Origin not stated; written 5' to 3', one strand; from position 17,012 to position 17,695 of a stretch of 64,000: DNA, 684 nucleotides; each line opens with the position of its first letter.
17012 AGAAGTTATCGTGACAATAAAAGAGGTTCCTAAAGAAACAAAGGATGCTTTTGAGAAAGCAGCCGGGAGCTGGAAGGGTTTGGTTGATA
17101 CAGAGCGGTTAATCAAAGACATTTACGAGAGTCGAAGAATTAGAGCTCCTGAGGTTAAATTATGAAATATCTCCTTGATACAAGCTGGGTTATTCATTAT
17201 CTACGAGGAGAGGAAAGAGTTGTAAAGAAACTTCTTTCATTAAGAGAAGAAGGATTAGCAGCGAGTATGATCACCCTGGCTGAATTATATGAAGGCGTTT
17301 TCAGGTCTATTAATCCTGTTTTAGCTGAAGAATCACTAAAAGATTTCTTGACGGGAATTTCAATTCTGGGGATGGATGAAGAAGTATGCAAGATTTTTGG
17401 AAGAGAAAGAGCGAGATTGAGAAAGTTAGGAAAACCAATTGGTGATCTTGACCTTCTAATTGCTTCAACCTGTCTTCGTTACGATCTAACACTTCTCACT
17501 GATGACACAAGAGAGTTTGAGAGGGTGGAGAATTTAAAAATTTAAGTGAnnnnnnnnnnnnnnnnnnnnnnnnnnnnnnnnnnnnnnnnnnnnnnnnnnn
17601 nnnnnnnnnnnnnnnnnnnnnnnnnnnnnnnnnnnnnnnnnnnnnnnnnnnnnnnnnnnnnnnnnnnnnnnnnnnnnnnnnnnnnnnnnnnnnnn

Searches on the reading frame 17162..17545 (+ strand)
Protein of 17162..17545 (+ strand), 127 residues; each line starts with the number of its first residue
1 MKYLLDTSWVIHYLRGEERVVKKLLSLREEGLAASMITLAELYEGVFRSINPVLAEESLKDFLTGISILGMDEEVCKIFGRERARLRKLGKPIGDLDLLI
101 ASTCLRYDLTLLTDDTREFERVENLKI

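Call 83: search_protein_families(library=pfam, proteins=[window:17162-17545:+], max_evalue=0.001)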
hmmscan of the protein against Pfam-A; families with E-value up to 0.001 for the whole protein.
window:17162-17545:+ (127 aa): 1 family
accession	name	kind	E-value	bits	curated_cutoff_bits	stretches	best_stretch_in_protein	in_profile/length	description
PF01850.27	PIN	-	1.3e-15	58.5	23.6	1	3-123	1-118/120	PIN domain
